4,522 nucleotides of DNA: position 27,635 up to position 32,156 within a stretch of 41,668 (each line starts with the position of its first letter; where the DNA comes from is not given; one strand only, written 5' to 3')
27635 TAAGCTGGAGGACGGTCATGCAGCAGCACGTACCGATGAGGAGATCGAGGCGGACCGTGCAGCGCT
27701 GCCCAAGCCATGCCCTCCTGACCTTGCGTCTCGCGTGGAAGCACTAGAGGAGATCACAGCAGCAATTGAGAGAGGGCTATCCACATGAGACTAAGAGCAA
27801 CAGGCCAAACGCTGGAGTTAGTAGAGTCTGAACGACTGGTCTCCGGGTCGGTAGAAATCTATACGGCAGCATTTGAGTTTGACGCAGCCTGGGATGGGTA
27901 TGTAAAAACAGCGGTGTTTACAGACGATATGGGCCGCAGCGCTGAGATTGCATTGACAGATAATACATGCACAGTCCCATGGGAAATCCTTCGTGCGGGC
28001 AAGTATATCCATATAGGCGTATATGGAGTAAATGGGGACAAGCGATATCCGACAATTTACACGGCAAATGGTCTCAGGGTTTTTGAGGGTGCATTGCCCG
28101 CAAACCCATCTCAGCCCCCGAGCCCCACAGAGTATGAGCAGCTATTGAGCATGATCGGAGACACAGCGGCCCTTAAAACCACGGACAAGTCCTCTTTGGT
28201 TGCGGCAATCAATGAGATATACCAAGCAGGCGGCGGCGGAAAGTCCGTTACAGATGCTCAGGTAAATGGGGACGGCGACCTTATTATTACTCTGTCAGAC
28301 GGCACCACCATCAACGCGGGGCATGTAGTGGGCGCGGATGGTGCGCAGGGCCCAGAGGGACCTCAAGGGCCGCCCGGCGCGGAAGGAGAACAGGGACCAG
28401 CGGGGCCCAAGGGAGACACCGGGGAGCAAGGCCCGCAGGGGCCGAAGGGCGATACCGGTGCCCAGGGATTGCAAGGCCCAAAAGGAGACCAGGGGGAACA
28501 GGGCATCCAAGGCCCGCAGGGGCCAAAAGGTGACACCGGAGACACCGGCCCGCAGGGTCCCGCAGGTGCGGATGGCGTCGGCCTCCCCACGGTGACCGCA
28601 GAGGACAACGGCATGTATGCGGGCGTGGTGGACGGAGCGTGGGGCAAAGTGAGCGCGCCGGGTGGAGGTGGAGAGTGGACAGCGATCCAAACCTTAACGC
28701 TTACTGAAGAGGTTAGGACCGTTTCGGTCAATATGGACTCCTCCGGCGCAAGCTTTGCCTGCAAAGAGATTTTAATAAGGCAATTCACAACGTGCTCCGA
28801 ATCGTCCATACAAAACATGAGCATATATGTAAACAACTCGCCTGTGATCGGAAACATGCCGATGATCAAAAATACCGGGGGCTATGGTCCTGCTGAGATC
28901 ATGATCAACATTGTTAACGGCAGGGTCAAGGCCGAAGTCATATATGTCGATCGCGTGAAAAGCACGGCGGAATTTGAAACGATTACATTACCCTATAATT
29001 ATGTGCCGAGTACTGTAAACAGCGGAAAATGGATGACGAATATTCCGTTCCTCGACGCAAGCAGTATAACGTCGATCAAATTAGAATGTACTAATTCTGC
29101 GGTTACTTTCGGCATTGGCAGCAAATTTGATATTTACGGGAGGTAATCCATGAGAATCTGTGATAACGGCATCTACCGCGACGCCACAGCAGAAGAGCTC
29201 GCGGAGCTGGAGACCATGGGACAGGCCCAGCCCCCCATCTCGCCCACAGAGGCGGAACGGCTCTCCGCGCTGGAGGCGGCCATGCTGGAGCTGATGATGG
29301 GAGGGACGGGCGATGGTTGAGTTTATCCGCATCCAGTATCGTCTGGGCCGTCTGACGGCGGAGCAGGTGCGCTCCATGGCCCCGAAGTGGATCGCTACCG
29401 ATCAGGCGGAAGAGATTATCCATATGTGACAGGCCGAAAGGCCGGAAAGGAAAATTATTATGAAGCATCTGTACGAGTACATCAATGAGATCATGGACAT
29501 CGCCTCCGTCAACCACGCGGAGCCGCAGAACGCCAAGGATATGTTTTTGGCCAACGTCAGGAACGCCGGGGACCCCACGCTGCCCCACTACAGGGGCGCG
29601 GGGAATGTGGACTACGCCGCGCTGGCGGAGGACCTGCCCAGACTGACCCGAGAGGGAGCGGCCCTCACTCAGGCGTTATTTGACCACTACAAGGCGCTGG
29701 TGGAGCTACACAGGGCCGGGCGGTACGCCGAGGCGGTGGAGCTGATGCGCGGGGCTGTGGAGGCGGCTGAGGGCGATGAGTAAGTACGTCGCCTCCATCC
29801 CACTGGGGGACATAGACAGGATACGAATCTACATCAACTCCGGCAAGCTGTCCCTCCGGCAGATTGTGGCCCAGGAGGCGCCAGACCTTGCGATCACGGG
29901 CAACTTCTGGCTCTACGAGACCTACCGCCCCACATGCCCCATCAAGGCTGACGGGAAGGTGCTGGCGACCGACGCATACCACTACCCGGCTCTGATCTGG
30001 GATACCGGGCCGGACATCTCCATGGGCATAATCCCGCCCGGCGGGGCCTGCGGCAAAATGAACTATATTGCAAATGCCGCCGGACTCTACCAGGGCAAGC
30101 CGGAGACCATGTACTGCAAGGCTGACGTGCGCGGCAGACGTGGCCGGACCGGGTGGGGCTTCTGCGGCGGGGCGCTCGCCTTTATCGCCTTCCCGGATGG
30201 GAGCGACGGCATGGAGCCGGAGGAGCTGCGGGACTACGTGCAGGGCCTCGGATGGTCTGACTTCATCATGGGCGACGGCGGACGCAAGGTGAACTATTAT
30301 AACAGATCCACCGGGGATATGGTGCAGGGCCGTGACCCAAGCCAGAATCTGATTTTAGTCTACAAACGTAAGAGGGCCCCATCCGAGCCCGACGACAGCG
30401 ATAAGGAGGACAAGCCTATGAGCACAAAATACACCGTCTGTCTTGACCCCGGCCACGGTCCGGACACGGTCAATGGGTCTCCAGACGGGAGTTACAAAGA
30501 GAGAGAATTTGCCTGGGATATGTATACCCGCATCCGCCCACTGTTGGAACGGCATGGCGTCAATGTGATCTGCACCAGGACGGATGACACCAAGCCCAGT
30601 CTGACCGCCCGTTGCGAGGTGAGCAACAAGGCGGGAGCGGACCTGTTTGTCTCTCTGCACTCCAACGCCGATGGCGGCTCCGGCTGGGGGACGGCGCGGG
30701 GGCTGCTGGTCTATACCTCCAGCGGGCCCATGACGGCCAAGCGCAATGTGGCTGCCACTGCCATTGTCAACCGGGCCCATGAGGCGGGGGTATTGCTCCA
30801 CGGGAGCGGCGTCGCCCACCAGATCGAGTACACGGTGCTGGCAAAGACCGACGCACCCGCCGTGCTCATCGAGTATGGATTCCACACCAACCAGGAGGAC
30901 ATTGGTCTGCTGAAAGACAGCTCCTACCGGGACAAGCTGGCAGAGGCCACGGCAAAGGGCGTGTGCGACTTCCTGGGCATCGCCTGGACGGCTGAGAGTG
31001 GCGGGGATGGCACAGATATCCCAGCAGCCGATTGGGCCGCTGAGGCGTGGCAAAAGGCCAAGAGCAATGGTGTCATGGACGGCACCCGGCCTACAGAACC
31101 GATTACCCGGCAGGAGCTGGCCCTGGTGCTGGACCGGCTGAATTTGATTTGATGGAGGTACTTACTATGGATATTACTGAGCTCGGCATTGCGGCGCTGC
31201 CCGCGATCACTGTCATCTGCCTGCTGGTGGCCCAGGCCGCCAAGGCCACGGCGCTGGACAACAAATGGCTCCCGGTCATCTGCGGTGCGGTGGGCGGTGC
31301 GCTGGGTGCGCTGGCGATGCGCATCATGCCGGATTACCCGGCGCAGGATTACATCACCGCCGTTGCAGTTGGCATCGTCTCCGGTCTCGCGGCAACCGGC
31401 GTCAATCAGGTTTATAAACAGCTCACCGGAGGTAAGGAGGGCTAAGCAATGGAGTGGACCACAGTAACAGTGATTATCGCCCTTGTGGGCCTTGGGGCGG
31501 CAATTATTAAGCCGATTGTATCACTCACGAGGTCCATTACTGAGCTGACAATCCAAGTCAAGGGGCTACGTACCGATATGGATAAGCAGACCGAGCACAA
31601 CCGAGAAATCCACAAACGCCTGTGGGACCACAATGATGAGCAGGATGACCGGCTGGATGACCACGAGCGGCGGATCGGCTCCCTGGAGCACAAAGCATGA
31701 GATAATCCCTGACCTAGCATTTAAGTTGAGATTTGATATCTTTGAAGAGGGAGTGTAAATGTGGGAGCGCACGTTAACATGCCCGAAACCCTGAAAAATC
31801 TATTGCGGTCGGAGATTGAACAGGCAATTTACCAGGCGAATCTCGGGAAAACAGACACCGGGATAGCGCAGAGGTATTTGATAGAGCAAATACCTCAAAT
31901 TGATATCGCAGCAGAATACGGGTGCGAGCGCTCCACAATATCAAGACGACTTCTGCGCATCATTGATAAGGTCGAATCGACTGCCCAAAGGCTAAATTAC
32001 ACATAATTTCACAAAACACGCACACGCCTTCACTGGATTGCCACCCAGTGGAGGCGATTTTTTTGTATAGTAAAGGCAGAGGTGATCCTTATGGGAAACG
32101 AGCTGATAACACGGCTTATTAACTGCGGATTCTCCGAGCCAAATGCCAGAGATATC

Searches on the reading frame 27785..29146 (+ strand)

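Call 90: search_protein_families(library=pfam, proteins=[window:27785-29146:+], max_evalue=0.01)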
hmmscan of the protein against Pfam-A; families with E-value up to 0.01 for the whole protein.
window:27785-29146:+ (453 aa): 1 family
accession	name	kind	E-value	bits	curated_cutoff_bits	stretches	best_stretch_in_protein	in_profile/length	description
PF01391.23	Collagen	-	3.2e-15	56.1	27.2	2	207-264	1-58/60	Collagen triple helix repeat (20 copies)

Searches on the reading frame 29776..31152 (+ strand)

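Call 90: search_protein_families(library=pfam, proteins=[window:29776-31152:+], max_evalue=0.01)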
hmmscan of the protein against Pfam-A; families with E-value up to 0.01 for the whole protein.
window:29776-31152:+ (458 aa): 1 family
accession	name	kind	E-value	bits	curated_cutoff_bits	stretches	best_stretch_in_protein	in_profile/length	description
PF01520.23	Amidase_3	-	2.2e-34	119.5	27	1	221-397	1-173/174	N-acetylmuramoyl-L-alanine amidase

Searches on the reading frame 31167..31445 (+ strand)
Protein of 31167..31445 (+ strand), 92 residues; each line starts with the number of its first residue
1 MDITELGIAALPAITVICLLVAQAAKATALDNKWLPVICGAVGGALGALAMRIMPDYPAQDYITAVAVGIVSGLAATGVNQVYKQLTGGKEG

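Call 90: search_protein_families(library=pfam, proteins=[window:31167-31445:+], max_evalue=0.01)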
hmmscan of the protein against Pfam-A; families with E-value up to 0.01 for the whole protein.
window:31167-31445:+ (92 aa): 3 families
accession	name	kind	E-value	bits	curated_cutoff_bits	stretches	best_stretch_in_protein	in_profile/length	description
PF16079.10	Phage_holin_5_2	-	3.7e-21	75.6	29.2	1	14-86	1-76/76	Phage holin family Hol44, in holin superfamily V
PF06946.16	Phage_holin_5_1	-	0.00032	21.4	22.4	1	15-81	15-79/93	Bacteriophage A118-like holin, Hol118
PF06738.18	ThrE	-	0.0014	18.6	26.3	1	13-82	109-178/241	Putative threonine/serine exporter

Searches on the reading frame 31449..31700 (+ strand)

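Call 90: search_protein_families(library=pfam, proteins=[window:31449-31700:+], max_evalue=0.01)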
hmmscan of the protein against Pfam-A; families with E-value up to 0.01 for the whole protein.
window:31449-31700:+ (83 aa): 1 family
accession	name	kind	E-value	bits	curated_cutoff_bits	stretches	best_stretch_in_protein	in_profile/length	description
PF06103.16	DUF948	-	0.0017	19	37.2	1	10-55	8-53/89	Bacterial protein of unknown function (DUF948)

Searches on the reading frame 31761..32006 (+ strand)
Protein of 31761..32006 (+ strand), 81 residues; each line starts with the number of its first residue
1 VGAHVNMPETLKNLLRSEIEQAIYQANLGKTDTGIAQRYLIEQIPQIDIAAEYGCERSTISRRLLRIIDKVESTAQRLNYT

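Call 4: search_protein_families(library=pfam, proteins=[window:31761-32006:+], max_evalue=1)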
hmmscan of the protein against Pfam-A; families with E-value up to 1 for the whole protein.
window:31761-32006:+ (81 aa): 7 families
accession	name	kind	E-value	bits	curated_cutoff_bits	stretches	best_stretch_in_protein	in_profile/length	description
PF04545.22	Sigma70_r4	-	0.0071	16.3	24.1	1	35-71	13-48/50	Sigma-70, region 4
PF13613.12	HTH_Tnp_4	-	0.0085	16.1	27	1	43-70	19-46/53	Helix-turn-helix of DDE superfamily endonuclease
PF16509.11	KORA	-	0.013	16.1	26.7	1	17-70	4-57/84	TrfB plasmid transcriptional repressor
PF13384.12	HTH_23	-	0.02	15.1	24.6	1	39-64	14-38/50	Homeodomain-like domain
PF13518.12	HTH_28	-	0.021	15.4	25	1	37-65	7-33/52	Helix-turn-helix domain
PF18034.6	Bac_GH3_C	-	0.1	12.9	27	1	20-67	3-50/137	Bacterial Glycosyl hydrolase family 3 C-terminal domain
PF13936.12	HTH_38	-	0.1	12.8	27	1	48-66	25-43/44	Helix-turn-helix domain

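Call 5: search_protein_families(library=phrogs, proteins=[window:31761-32006:+], max_evalue=1)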
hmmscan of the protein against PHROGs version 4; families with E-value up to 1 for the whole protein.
window:31761-32006:+ (81 aa): 17 families
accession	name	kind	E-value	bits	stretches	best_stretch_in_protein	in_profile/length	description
phrog_3512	-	transcription regulation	6.1e-06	27.4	1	16-80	54-118/130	sigma factor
phrog_36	-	transcription regulation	0.0014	19.3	1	16-72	130-184/220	transcriptional regulator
phrog_1740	-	transcription regulation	0.002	17.7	1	34-72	175-213/567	RNA polymerase sigma factor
phrog_351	-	transcription regulation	0.0028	17.3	1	36-72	685-723/928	RNA polymerase sigma factor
phrog_21964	-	DNA, RNA and nucleotide metabolism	0.0053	17.4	1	31-65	9-43/244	HNH endonuclease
phrog_517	-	DNA, RNA and nucleotide metabolism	0.0057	18.5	1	39-68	97-126/128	HTH DNA binding protein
phrog_11138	-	unknown function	0.011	17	1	29-72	93-136/142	-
phrog_7545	-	DNA, RNA and nucleotide metabolism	0.031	15.5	1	32-68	7-43/160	HNH endonuclease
phrog_9217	-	transcription regulation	0.047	14.9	1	4-63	16-72/111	transcriptional regulator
phrog_664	-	DNA, RNA and nucleotide metabolism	0.071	13.9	1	35-64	92-121/210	DNA binding protein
phrog_6223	-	transcription regulation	0.079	14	0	47-62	21-36/73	transcriptional repressor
phrog_8446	-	DNA, RNA and nucleotide metabolism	0.11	13.1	1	35-64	20-49/211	HNH endonuclease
phrog_191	-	transcription regulation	0.14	13.4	1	43-77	23-57/106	CII-like transcriptional activator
phrog_3282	-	transcription regulation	0.14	13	1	48-76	67-95/158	sigma factor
phrog_34939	-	unknown function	0.18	12.4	1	35-69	14-48/280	-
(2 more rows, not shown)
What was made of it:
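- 31761..32006 (+): Small sigma-70-region-4/LuxR-like HTH protein (81 aa), conserved just upstream of the module. Candidate regulator; its role is inferred. Pfam Sigma70_r4 at E 0.007 and PHROG 'sigma factor' at 6e-6 (calls 4, 5).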

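Call 84: search_protein_families(library=padloc, proteins=[window:31761-32006:+], max_evalue=0.1)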
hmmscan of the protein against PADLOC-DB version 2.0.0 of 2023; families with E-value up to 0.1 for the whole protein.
window:31761-32006:+ (81 aa): 0 families
